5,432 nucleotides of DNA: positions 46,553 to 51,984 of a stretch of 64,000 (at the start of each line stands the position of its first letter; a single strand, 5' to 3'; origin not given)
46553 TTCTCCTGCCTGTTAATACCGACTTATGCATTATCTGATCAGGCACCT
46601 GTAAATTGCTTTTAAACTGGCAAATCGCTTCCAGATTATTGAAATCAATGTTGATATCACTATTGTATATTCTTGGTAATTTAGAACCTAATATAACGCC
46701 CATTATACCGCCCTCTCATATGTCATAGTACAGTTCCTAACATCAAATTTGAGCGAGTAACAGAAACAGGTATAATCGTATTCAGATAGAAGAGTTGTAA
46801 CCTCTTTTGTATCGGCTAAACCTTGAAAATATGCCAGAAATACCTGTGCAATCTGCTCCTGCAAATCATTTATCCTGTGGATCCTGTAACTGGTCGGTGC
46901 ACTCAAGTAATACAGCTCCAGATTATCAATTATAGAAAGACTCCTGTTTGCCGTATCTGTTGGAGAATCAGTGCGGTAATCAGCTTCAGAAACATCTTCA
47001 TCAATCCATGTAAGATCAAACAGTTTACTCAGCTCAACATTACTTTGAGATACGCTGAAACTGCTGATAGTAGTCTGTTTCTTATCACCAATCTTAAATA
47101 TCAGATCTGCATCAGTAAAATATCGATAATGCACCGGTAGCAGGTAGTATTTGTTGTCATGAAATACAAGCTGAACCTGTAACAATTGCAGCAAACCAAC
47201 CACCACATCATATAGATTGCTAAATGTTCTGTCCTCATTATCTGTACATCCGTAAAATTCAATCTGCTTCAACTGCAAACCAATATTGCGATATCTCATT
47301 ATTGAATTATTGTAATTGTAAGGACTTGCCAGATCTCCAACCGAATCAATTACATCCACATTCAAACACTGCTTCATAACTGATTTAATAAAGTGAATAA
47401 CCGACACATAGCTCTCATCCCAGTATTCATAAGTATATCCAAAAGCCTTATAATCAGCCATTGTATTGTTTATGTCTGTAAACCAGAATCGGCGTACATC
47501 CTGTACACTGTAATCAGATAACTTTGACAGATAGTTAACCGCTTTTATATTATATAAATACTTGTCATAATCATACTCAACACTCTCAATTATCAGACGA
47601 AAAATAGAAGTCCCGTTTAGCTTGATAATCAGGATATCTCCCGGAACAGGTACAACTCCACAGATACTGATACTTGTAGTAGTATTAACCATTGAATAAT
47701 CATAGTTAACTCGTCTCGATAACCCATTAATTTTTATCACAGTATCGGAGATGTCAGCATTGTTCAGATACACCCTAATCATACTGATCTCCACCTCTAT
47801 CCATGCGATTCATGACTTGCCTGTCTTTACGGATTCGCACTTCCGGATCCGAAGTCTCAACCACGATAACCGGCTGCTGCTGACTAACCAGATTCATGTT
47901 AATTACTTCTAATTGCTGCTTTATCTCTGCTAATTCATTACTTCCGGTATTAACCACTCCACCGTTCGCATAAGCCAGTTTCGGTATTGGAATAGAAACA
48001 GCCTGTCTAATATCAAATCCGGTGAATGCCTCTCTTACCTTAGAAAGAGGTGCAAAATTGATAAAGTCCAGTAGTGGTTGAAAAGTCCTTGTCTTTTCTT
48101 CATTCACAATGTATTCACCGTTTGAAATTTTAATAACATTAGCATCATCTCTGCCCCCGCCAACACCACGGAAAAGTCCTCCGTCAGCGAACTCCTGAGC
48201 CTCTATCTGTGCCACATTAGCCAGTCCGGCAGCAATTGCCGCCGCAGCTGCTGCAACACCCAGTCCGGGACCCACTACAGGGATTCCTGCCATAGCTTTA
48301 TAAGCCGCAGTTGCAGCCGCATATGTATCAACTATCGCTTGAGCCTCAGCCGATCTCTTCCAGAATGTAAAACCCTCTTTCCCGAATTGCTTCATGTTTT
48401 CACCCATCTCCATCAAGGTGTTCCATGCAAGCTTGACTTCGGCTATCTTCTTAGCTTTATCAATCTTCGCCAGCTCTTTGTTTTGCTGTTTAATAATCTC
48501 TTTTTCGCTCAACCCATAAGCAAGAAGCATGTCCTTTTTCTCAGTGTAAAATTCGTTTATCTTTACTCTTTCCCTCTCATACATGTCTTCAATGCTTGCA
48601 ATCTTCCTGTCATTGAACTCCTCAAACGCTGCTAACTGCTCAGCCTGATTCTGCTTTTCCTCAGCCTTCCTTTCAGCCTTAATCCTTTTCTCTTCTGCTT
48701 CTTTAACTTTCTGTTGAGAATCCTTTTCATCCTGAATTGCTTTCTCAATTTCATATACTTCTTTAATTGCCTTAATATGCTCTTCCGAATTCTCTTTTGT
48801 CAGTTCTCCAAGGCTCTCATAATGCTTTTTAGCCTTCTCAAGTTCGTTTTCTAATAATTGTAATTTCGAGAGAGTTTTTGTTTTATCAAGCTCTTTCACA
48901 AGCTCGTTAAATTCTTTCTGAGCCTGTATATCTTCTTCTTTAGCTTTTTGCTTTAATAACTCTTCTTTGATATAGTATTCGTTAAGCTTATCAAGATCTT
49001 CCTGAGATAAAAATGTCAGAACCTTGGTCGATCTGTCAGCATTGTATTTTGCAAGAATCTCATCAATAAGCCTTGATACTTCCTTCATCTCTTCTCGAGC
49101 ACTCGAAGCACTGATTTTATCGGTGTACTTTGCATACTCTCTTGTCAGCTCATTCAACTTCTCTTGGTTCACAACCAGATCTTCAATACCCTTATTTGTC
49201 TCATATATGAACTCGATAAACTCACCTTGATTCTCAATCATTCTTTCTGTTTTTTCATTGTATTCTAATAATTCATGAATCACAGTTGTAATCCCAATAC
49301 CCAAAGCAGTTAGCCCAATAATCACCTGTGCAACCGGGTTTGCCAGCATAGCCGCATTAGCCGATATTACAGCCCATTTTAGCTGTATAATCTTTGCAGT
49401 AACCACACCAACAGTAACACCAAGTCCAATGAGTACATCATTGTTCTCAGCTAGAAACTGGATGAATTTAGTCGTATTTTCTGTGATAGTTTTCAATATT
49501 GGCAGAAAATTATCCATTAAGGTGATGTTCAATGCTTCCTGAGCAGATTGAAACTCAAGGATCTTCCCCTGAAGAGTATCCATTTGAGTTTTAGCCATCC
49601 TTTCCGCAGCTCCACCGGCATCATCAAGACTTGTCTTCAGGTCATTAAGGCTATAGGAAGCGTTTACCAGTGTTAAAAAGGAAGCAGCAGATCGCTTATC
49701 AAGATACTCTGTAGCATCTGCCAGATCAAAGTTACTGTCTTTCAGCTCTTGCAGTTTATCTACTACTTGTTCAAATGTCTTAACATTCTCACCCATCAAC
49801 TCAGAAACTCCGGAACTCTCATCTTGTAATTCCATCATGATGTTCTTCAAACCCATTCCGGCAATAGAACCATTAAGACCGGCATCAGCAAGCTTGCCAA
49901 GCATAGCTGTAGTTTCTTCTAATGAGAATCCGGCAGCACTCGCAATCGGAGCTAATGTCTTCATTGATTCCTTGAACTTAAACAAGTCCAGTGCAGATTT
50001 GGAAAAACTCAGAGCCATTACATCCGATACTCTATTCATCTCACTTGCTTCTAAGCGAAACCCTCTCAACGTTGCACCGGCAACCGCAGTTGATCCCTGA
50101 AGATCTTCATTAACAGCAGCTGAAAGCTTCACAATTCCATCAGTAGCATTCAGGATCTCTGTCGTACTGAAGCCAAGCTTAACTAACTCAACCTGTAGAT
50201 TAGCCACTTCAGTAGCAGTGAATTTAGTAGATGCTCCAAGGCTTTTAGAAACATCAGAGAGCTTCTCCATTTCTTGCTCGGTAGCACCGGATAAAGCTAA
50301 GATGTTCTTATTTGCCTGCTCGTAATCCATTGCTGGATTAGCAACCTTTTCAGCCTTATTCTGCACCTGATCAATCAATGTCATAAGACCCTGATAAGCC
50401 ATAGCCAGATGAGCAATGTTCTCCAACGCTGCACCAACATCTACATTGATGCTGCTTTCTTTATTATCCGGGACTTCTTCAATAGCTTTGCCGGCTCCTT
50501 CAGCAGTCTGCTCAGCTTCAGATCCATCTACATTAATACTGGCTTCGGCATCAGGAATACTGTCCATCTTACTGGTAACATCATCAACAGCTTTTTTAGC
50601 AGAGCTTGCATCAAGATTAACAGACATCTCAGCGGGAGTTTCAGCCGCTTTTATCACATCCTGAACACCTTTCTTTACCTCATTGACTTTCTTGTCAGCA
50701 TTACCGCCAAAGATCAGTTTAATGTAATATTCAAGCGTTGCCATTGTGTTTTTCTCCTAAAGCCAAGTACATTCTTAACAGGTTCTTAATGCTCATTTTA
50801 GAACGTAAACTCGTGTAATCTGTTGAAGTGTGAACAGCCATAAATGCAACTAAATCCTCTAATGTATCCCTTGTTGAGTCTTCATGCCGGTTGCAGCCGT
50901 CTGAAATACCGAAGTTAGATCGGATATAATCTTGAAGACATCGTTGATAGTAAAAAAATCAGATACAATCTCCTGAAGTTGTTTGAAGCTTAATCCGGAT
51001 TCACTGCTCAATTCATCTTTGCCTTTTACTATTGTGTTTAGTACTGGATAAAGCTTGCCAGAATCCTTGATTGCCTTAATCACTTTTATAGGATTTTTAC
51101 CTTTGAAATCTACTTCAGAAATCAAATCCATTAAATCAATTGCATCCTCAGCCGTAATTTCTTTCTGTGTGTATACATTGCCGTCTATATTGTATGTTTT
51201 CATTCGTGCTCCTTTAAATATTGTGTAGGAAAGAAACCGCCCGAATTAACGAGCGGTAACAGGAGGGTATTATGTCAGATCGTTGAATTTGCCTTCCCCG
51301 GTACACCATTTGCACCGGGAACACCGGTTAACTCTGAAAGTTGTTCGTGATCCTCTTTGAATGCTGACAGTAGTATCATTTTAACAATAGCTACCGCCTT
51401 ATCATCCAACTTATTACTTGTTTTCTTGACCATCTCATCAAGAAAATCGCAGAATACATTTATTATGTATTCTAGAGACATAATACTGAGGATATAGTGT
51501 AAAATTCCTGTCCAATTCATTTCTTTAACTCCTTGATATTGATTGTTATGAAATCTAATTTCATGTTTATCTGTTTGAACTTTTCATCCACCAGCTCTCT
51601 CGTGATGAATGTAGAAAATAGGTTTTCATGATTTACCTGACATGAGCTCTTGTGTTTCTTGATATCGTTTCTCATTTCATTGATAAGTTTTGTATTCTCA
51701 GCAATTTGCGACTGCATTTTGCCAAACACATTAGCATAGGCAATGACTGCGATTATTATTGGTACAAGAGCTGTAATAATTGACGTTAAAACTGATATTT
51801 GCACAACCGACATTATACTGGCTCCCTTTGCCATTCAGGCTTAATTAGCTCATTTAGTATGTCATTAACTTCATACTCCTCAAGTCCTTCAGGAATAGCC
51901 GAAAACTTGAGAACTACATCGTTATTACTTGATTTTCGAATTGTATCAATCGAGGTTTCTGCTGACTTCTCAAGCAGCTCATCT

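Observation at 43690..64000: Prophage combining a Mu-type head/packaging module with a siphovirus tail and an inverted packaging cassette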

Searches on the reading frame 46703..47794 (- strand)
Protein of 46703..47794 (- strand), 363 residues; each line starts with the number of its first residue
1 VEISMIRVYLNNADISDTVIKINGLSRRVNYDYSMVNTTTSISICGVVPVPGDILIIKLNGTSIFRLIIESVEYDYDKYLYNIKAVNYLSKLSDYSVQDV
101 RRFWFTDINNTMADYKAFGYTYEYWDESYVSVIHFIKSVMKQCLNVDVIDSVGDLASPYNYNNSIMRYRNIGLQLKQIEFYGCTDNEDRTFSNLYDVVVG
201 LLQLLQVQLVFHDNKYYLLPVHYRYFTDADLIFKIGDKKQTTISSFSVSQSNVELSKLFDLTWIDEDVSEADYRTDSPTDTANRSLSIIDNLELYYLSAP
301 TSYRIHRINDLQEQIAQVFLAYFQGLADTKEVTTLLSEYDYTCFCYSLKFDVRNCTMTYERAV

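Call 5: search_protein_families(library=pfam, proteins=[window:46703-47794:-], max_evalue=0.01)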
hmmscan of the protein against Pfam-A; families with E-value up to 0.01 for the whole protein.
window:46703-47794:- (363 aa): 0 families

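Call 11: search_protein_families(library=phrogs, proteins=[window:46703-47794:-], max_evalue=0.001)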
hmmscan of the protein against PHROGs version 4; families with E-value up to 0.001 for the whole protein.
window:46703-47794:- (363 aa): 0 families

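Call 43: search_dna_similar(query=window:46703-47794:-, collection=phages, mode=protein, max_rows=15, max_evalue=0.01)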
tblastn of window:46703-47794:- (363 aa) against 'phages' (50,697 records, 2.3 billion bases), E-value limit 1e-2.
No match.

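Call 93: search_protein_families(library=pfam, proteins=[window:46703-47794:-], max_evalue=5)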
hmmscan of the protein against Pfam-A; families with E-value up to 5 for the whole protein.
window:46703-47794:- (363 aa): 0 families

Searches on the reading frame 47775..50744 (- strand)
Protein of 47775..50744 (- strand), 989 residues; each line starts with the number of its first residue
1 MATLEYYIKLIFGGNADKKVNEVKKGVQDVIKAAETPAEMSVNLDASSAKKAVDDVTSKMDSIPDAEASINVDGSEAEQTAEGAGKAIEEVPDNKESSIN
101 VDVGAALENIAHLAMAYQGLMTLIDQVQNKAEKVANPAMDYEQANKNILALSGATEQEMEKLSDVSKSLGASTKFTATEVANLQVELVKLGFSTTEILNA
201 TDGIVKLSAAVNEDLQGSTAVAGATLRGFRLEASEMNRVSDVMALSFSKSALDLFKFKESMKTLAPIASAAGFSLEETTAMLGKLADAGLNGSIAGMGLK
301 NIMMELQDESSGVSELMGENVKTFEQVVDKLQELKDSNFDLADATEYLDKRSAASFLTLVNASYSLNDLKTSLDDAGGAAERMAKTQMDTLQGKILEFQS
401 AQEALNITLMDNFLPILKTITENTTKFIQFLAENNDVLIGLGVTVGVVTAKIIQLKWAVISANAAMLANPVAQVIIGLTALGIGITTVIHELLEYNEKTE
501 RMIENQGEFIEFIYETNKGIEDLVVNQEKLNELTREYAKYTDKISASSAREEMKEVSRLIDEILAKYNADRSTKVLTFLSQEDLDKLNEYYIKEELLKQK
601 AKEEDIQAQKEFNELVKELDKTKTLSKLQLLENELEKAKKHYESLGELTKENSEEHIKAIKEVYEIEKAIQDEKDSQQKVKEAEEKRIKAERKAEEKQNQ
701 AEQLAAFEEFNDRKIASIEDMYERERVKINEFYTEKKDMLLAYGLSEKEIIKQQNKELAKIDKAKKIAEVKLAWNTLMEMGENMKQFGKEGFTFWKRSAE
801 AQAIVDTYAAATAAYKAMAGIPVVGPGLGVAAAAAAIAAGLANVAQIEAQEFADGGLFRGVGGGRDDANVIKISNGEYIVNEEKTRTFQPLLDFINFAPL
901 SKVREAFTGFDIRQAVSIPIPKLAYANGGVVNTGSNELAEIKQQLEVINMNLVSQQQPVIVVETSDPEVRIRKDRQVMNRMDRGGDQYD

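Call 5: search_protein_families(library=pfam, proteins=[window:47775-50744:-], max_evalue=0.01)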
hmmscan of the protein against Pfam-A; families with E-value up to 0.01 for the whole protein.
window:47775-50744:- (989 aa): 1 family
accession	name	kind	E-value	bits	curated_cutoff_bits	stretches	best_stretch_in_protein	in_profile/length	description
PF10145.14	PhageMin_Tail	-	9.7e-32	110.9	33.2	1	164-355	2-194/201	Phage-related minor tail protein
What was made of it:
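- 47775..50744 (-): Tape measure protein, 989 aa. Call 5: PF10145, E 1e-31.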

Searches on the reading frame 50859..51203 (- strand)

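Call 3: search_protein_families(library=pfam, proteins=[window:50859-51203:-], max_evalue=0.01)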
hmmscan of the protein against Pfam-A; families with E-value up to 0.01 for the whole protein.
window:50859-51203:- (114 aa): 0 families

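Call 11: search_protein_families(library=phrogs, proteins=[window:50859-51203:-], max_evalue=0.001)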
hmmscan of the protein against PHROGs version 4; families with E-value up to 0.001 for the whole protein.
window:50859-51203:- (114 aa): 0 families

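Call 93: search_protein_families(library=pfam, proteins=[window:50859-51203:-], max_evalue=5)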
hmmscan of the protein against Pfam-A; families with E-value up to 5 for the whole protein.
window:50859-51203:- (114 aa): 1 family
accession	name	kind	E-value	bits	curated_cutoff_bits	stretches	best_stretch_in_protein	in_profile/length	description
PF06793.17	UPF0262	-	0.018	15.6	25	1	12-91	17-96/153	Uncharacterised protein family (UPF0262)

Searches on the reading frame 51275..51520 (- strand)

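Call 3: search_protein_families(library=pfam, proteins=[window:51275-51520:-], max_evalue=0.01)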
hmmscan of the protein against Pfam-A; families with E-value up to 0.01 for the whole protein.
window:51275-51520:- (81 aa): 0 families

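Call 11: search_protein_families(library=phrogs, proteins=[window:51275-51520:-], max_evalue=0.001)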
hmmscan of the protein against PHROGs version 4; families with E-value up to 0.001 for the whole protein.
window:51275-51520:- (81 aa): 2 families
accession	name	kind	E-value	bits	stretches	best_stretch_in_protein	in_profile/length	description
phrog_402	-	unknown function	2.7e-05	25.1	1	13-48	16-51/58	-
phrog_2738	-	unknown function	0.00014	22.6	1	25-52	27-54/58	-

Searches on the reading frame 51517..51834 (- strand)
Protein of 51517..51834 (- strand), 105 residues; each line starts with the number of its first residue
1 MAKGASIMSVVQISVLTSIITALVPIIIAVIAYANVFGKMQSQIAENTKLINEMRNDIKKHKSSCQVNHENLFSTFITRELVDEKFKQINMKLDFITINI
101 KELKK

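Call 3: search_protein_families(library=pfam, proteins=[window:51517-51834:-], max_evalue=0.01)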
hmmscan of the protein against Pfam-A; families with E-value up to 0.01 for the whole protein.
window:51517-51834:- (105 aa): 1 family
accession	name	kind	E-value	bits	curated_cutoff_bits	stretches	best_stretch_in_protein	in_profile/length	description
PF20332.3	DUF6627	-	0.00072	20.1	27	1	12-94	6-86/125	Family of unknown function (DUF6627)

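Call 11: search_protein_families(library=phrogs, proteins=[window:51517-51834:-], max_evalue=0.001)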
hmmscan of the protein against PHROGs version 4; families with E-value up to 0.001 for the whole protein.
window:51517-51834:- (105 aa): 2 families
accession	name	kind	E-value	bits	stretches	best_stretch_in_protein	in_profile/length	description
phrog_18859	-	unknown function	0.00038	21.6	1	13-87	39-112/198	-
phrog_4084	-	unknown function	0.00074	21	1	30-97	14-83/96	-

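Call 93: search_protein_families(library=pfam, proteins=[window:51517-51834:-], max_evalue=5)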
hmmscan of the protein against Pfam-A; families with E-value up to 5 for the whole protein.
window:51517-51834:- (105 aa): 4 families
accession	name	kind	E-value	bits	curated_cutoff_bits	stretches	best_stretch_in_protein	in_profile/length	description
PF20332.3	DUF6627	-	0.00072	20.1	27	1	12-94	6-86/125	Family of unknown function (DUF6627)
PF01153.25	Glypican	-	0.016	14.4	26.4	1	32-95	114-173/555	Glypican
PF18159.6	S_4TM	-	0.021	14.6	26.9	1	11-70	187-246/291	SMODS-associating 4TM effector domain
PF10241.14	KxDL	-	0.17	12.6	27.2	1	36-64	42-70/86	Uncharacterized conserved protein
